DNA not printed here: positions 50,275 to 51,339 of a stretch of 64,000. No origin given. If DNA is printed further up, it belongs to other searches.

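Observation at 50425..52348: AcnX (DUF521 + DUF126) pair in which the small subunit is covalently fused to a Nudix domain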

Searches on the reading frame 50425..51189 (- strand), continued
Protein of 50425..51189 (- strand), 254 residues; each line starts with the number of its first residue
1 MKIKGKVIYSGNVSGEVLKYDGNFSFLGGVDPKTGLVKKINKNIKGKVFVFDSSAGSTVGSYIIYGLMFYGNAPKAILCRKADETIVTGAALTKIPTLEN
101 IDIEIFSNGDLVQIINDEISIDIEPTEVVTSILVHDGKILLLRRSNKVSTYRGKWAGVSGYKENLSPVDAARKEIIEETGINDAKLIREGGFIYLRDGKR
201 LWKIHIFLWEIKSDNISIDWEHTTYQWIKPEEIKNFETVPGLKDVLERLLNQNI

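Call 15: find_related_loci(query=A1, collection=genome_contigs, flank=10000)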
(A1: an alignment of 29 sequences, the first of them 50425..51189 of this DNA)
Query A1 (254 aa) in genome_contigs; peptide patterns used: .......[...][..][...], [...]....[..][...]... (x = any residue, [..] = any of these).
599 stretches matched a pattern (row limit reached: there are more); 590 encode a relative of the query (tblastn E <= 1e-3); the best 80 are kept; 80 distinct loci.
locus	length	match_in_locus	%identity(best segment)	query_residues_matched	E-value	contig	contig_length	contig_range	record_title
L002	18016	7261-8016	80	1-252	6e-136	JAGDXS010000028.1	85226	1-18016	MAG: Thermoplasmata archaeon isolate KMA_Bin13 NODE_54_length_85226_cov_40.267356, whole genome shotgun sequence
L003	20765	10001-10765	42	3-249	7e-63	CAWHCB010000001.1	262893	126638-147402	MAG: Methanomassiliicoccaceae archaeon isolate MFD00905.bin.2.116 genome assembly, contig: contig_18523, whole genome sh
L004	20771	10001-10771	43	3-250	3e-62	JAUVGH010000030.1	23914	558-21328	MAG: Methanomassiliicoccales archaeon isolate CSMAG_371 CSMAG_371_k141_394408_length_23914_cov_9.0000, whole genome shot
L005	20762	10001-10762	41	3-251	1e-60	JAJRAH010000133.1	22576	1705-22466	MAG: Methanomassiliicoccales archaeon isolate OWC_0007 OWC_0007_k121_11857668, whole genome shotgun sequence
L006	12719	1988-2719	41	3-245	2e-60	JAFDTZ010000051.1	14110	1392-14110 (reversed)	MAG: Thermoplasmata archaeon isolate HAP25 k141_729131_length_14110_cov_11.0000, whole genome shotgun sequence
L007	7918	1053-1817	41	1-250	1e-59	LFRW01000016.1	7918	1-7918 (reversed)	MAG: Methanomicrobia archaeon DTU008 scaffold16219, whole genome shotgun sequence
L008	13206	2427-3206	39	1-251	7e-59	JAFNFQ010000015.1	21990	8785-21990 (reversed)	MAG: Methanobacteriota archaeon isolate bin_16 PROKKA_contig000015, whole genome shotgun sequence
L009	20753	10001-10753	43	1-242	4e-59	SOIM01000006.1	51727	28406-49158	MAG: Methanomassiliicoccales archaeon isolate E29_bin30 NODE_40_length_51727_cov_10.690316, whole genome shotgun sequenc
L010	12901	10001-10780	37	1-251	2e-58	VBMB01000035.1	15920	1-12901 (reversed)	MAG: Methanobacteriota archaeon isolate EA_12 14_1009_12_30cm_scaffold_1562, whole genome shotgun sequence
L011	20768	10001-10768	40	1-249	4e-58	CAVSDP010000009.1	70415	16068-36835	MAG: Methanomassiliicoccaceae archaeon isolate MFD02138.bin.2.15 genome assembly, contig: contig_132354, whole genome sh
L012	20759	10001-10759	38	3-250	7e-58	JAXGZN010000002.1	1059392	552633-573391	MAG: Methanomassiliicoccaceae archaeon isolate AnMBR.bin538 bin538_2, whole genome shotgun sequence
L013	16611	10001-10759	37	3-250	6e-58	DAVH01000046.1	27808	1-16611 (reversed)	MAG TPA_asm: Methanomassiliicoccus sp. UBA6 UBA6_contig_2708, whole genome shotgun sequence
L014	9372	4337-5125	42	1-252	2e-57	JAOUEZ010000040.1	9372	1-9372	MAG: Thermoplasmata archaeon isolate 4_1_July_SF_Bin26 4_1_July_SF_Bin26_scaffold_3721_c1, whole genome shotgun sequence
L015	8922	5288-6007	41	3-242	5e-56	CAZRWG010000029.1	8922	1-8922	MAG TPA_asm: uncultured Thermoplasmata archaeon isolate binchicken_co32_421 genome assembly, contig: NODE_13828_length_8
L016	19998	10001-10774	41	1-249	3e-56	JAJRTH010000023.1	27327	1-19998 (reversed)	MAG: archaeon isolate Dive96_bin1.310 k141_1007787, whole genome shotgun sequence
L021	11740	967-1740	37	1-251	2e-53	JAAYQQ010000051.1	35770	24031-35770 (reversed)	MAG: Methanobacteriota archaeon isolate AS22ysBPME_74 77830_AS22, whole genome shotgun sequence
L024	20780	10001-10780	40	1-251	5e-52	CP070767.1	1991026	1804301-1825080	MAG: Methanobacteriota archaeon isolate bin24 chromosome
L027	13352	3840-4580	37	3-249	2e-51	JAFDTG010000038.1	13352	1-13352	MAG: Candidatus Saliniplasma halalkaliphilum isolate HAP6 k141_339696_length_13352_cov_36.9589, whole genome shotgun seq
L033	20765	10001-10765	37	1-249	8e-49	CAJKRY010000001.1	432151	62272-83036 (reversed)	TPA_asm: uncultured Methanomassiliicoccus sp. isolate ERR1305901-bin.41 genome assembly, contig: NODE_6_length_432151_co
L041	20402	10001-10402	53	123-252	2e-35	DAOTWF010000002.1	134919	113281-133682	MAG TPA_asm: Dehalococcoidia bacterium isolate H12_119 k73_633500, whole genome shotgun sequence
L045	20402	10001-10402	51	123-252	2e-33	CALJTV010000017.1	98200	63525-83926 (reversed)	MAG: uncultured Dehalococcoidia bacterium isolate S1_Bin_MAXBIN__111_1 genome assembly, contig: c_000003032192, whole ge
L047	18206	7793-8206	48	120-253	1e-32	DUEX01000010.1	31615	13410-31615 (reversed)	MAG TPA_asm: Dehalococcoidia bacterium isolate W265 Contig10, whole genome shotgun sequence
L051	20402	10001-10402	48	122-249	7e-31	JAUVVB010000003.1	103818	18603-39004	MAG: Chloroflexota bacterium isolate CSMAG_1153 CSMAG_1153_k127_712400_length_103818_cov_55.3959, whole genome shotgun s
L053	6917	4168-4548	48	126-247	7e-31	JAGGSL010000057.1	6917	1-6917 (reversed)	MAG: Thermoplasmata archaeon isolate AUK021 PB_MANV_021_c_000000000773, whole genome shotgun sequence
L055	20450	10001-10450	44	113-251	3e-30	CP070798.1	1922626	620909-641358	MAG: Thermoplasmatales archaeon isolate bin14 chromosome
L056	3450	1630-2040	49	123-250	8e-30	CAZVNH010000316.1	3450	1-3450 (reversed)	MAG TPA_asm: uncultured Thermoplasmatales archaeon isolate binchicken_co338_5 genome assembly, contig: NODE_8804_length_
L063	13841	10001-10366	46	1-118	6e-27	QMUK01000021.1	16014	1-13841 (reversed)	MAG: Thermococci archaeon isolate B88_G9 B88_Guay9_scaffold_02926, whole genome shotgun sequence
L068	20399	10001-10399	41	123-249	1e-24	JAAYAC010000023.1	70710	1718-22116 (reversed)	MAG: Syntrophomonadaceae bacterium isolate AS02xzSISU_72 5497_AS02, whole genome shotgun sequence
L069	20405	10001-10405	40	128-254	1e-24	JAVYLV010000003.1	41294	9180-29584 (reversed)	MAG: Thermoplasmatota archaeon isolate DPZ-2_202101_bins_122 DPZ-2_202101_bins_122_scaffold_3, whole genome shotgun sequ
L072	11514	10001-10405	39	1-130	2e-24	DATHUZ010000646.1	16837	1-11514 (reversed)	MAG TPA_asm: Anaerolineae bacterium isolate SMAG_U16120 k141_156462, whole genome shotgun sequence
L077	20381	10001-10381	43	1-122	7e-24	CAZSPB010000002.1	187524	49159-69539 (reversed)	MAG TPA_asm: uncultured archaeon isolate binchicken_co6_169 genome assembly, contig: NODE_12_length_187524_cov_12.582240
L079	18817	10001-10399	39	123-249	1e-23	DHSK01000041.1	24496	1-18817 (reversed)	MAG TPA_asm: Syntrophomonas sp. UBA5288 UBA5288_contig_2693, whole genome shotgun sequence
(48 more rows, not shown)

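Call 25: search_protein_families(library=pfam, proteins=[L007:2038-5007:-, L021:5562-6593:-, L033:20061-20714:+, L015:6039-7028:+, L024:12054-13106:+, L027:5622-6614:+, L063:7544-8872:+, L072:10492-11307:+, L051:8630-9505:+, L045:10494-12014:+], max_evalue=0.0001)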
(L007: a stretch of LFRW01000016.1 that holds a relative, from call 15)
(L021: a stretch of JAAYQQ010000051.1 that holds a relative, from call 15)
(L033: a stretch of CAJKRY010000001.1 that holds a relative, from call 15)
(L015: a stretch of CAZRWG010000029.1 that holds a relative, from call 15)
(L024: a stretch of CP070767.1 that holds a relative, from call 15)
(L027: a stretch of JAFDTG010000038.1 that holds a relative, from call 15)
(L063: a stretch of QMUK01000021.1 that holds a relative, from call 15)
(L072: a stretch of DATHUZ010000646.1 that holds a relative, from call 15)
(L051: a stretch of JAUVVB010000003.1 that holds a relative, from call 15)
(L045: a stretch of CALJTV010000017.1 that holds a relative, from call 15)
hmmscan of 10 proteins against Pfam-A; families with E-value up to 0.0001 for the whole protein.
L007:2038-5007:- (989 aa): 5 families
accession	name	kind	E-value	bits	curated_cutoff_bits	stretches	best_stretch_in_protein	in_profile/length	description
PF00133.28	tRNA-synt_1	-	2e-125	419.3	22.7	1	18-638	2-413/414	tRNA synthetases class I (I, L, M and V)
PF08264.19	Anticodon_1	-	4e-36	124.6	25.1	1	687-834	1-146/148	Anticodon-binding domain of tRNA ligase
PF09334.17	tRNA-synt_1g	-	5.1e-25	88.5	20.1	2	522-645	243-373/391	tRNA synthetases class I (M)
PF19302.4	DUF5915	-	1.2e-15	58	27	1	891-982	104-192/195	Domain of unknown function (DUF5915)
PF01921.24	tRNA-synt_1f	-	9.7e-05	21.9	27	0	588-644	271-326/360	tRNA synthetases class I (K)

L021:5562-6593:- (343 aa): 3 families
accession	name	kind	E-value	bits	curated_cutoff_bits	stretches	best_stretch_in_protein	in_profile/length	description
PF00867.23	XPG_I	-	1.2e-27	96.5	24.9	1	143-237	1-89/89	XPG I-region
PF00752.23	XPG_N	-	3.2e-20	72.9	22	1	8-100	13-100/101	XPG N-terminal domain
PF01367.25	5_3_exonuc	-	1.3e-06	29.3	40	1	226-273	5-53/97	5'-3' exonuclease, C-terminal SAM fold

L033:20061-20714:+ (217 aa): 1 family
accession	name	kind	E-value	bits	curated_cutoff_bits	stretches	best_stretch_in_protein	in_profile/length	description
PF00834.25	Ribul_P_3_epim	-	5.2e-77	258.2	21.1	1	5-202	1-198/198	Ribulose-phosphate 3 epimerase family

L015:6039-7028:+ (329 aa): 1 family
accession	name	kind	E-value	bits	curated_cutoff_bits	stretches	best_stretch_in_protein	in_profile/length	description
PF01008.23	IF-2B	-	7.7e-75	252.1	22.4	1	54-321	2-279/280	Initiation factor 2 subunit family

L024:12054-13106:+ (350 aa): 5 families
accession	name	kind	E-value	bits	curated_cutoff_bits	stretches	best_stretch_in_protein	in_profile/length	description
PF13412.12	HTH_24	-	5.2e-08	32.8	21.9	0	189-233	4-48/48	Winged helix-turn-helix DNA-binding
PF13545.12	HTH_Crp_2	-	9.6e-07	29.1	27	0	203-242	23-66/70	Crp-like helix-turn-helix domain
PF01047.28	MarR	-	1.1e-06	28.8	24.6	0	6-49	2-45/59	MarR family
PF06242.16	TrcR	-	4.7e-05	23.9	22.2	0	13-46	75-108/139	Transcriptional cell cycle regulator TrcR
PF01978.25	TrmB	-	9e-05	22.7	25.6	0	2-50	3-51/68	Sugar-specific transcriptional regulator TrmB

L027:5622-6614:+ (330 aa): 2 families
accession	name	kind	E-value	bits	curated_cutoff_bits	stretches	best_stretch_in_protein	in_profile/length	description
PF12705.13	PDDEXK_1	-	6.2e-13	49.7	22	1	179-326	101-247/247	PD-(D/E)XK nuclease superfamily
PF01930.23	Cas_Cas4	-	3.1e-11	44.1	22.7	1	199-325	40-158/160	Domain of unknown function DUF83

L063:7544-8872:+ (442 aa): 3 families
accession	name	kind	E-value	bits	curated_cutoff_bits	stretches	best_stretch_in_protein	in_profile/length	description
PF01977.22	UbiD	-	1.6e-59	201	23.3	1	97-287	6-205/206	3-octaprenyl-4-hydroxybenzoate carboxy-lyase Rift-related domain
PF20696.2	UbiD_C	-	6.9e-33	113.8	24.2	1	292-413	2-127/127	3-octaprenyl-4-hydroxybenzoate carboxy-lyase C-terminal domain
PF20695.2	UbiD_N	-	4.3e-10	40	24.3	1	13-70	1-61/78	3-octaprenyl-4-hydroxybenzoate carboxy-lyase N-terminal domain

L072:10492-11307:+ (271 aa): 1 family
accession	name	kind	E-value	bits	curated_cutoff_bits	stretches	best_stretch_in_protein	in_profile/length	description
PF00696.33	AA_kinase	-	8.4e-34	117.7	24.9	1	5-236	3-225/234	Amino acid kinase family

L051:8630-9505:+ (291 aa): 3 families
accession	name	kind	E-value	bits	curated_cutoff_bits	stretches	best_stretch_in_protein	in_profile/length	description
PF12706.13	Lactamase_B_2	-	3.6e-24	85.9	27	1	71-252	1-200/200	Beta-lactamase superfamily domain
PF00753.33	Lactamase_B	-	2.9e-09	37.6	22.7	1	66-251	11-196/196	Metallo-beta-lactamase superfamily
PF13483.12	Lactamase_B_3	-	6.1e-08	33.2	24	1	66-241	12-140/160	Beta-lactamase superfamily domain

L045:10494-12014:+ (506 aa): 7 families
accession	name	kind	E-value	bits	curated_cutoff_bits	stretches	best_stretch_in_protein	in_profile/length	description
PF01078.27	Mg_chelatase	-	3.3e-95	317.8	20.3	1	192-398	1-206/207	Magnesium chelatase, subunit ChlI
PF13541.12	ChlI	-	1.4e-47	161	27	1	20-140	1-120/121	Subunit ChlI of Mg-chelatase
PF13335.12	Mg_chelatase_C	-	5.6e-32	110.6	26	1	406-501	2-94/94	Magnesium chelatase, subunit ChlI C-terminal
PF07728.20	AAA_5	-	5.1e-09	36.7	22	1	215-352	1-125/139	AAA domain (dynein-related subfamily)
PF00493.29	MCM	-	1.1e-08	34.9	23.3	1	291-391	114-204/224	MCM P-loop domain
PF00158.32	Sigma54_activat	-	2.1e-05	24.7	20.2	0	287-349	82-142/168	Sigma-54 interaction domain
PF05496.18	RuvB_N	-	6.3e-05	23.2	27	0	190-237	3-57/159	Holliday junction DNA helicase RuvB P-loop domain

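Call 35: search_protein_families(library=pfam, proteins=[L041:9485-10405:+, L053:2334-4151:+, L069:9130-9966:+, L069:10493-11086:-, L069:11083-11787:-, L077:6210-7112:-, L047:3397-5211:+, L077:11448-11843:-, L009:8414-8839:+, L024:7872-8411:+], max_evalue=0.0001)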
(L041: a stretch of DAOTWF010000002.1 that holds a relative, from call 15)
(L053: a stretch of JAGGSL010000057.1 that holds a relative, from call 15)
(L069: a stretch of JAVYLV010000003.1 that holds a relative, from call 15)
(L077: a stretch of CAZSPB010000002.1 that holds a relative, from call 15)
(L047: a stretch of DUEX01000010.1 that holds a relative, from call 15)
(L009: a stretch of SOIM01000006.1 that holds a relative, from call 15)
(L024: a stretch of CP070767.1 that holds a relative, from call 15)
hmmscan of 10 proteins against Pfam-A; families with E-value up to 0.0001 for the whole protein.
L041:9485-10405:+ (306 aa): 2 families
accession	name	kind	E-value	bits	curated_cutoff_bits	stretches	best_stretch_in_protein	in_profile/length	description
PF02464.23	CinA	-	6.9e-49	165.9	23.5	1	21-161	15-155/155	Competence-damaged protein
PF00293.34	NUDIX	-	3.6e-07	30.7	21.1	1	179-300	6-131/134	NUDIX domain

L053:2334-4151:+ (605 aa): 8 families
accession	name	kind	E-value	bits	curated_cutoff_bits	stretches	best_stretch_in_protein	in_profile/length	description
PF00437.27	T2SSE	-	2.5e-12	46.6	24.9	1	244-407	118-285/370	Type II/IV secretion system protein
PF01850.27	PIN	-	1e-07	33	23.6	1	11-123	2-119/120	PIN domain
PF13191.12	AAA_16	-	1.2e-06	29.6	32.6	1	258-377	17-125/167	AAA ATPase domain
PF00013.35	KH_1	-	4.4e-06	26.8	21.5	1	492-534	4-48/66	KH domain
PF20720.3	nSTAND3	-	2.4e-05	24.5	27.2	1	264-304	17-57/155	Novel STAND NTPase 3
PF03266.21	NTPase_1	-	7.4e-05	23.1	23.9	0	267-296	2-31/168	NTPase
PF02223.23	Thymidylate_kin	-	7.9e-05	22.9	27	0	271-318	3-50/185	Thymidylate kinase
PF13238.12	AAA_18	-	8.1e-05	23.5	29.4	0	267-309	1-42/128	AAA domain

L069:9130-9966:+ (278 aa): 2 families
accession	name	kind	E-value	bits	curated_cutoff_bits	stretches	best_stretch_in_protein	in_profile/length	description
PF13507.12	GATase_5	-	4.2e-63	213.3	27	1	7-274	3-260/260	CobB/CobQ-like glutamine amidotransferase domain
PF01965.30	DJ-1_PfpI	-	5.5e-05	23.5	26.6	0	41-118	45-115/165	DJ-1/PfpI family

L069:10493-11086:- (197 aa): 1 family
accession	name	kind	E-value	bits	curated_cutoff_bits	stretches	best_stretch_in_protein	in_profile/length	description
PF02223.23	Thymidylate_kin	-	1.3e-29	103.7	27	1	6-182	1-181/185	Thymidylate kinase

L069:11083-11787:- (234 aa): 0 families

L077:6210-7112:- (300 aa): 1 family
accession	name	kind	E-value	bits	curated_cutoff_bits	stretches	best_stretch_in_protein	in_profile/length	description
PF01040.23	UbiA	-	1.3e-28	100.4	34.2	1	35-283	2-244/250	UbiA prenyltransferase family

L047:3397-5211:+ (604 aa): 7 families
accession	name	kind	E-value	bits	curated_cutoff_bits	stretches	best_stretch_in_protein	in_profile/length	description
PF08459.17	UvrC_RNaseH_dom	-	5.9e-51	172.9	22.3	1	386-537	2-158/159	UvrC RNAse H endonuclease domain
PF22920.2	UvrC_RNaseH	-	1.2e-32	112.7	24.3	1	253-365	2-114/116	UvrC Ribonuclease H-like domain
PF14520.12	HHH_5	-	3.5e-11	43.8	27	1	553-602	3-53/57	Helix-hairpin-helix domain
PF01541.30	GIY-YIG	-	4e-08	33.9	22.6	1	17-93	2-78/78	GIY-YIG catalytic domain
PF02151.25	UVR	-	1.9e-07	31.1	21.5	1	206-238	3-35/36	UvrB/uvrC motif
PF12826.13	HHH_2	-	8.1e-07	29.5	27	1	556-604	7-55/64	Helix-hairpin-helix motif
PF00633.29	HHH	-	9.7e-06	25.6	24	0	574-603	1-30/30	Helix-hairpin-helix motif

L077:11448-11843:- (131 aa): 2 families
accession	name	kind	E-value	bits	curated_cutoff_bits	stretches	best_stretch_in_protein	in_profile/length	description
PF00293.34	NUDIX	-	2.7e-16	60.2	21.1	1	8-117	7-121/134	NUDIX domain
PF14815.12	NUDIX_4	-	9.4e-08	32.3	35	1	9-121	3-105/113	NUDIX domain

L009:8414-8839:+ (141 aa): 1 family
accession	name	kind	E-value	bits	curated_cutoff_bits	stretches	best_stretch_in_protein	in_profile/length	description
PF01877.22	RNA_binding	-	5.9e-36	123.8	26.9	1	5-118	1-119/120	RNA binding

L024:7872-8411:+ (179 aa): 2 families
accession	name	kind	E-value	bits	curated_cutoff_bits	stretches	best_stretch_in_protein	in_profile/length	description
PF13207.12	AAA_17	-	1.6e-15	58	27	1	7-127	1-128/136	AAA domain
PF13238.12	AAA_18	-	2.4e-11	44.6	29.4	1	4-129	1-119/128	AAA domain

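Call 37: predict_structure(alignment_id=A1)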
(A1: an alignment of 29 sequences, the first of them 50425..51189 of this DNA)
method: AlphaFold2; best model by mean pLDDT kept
length: 254 residues; sequences in the alignment: 29
mean_pLDDT: 95.3   pTM: 0.85
mean pLDDT of the five models: 95.3, 95.1, 95.0, 94.9, 94.5
residues with pLDDT >= 90: 241; 70-90: 10; 50-70: 3; < 50: 0
segments of 3 or more residues with pLDDT < 50: none
pLDDT, mean of each block of 10 residues (from residue 1): 96 98 94 97 98 88 97 98 95 97 96 97 96 97 94 96 96 97 96 93 98 94 96 95 94 66
secondary structure, 60 per line:
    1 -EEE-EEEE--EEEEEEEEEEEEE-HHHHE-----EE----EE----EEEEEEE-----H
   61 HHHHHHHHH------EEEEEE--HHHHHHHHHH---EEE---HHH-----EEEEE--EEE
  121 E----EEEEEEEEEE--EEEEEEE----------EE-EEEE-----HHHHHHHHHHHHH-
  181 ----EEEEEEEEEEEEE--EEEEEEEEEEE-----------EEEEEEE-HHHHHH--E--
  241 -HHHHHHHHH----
elements in order: E2-4 E6-9 E12-24 H26-29 E48-54 H60-69 E76-81 H84-93 E97-99 E111-115 E118-121 E126-135 E138-144 E158-161 H167-179 E185-197 E200-210 E222-228 H230-235 H242-250
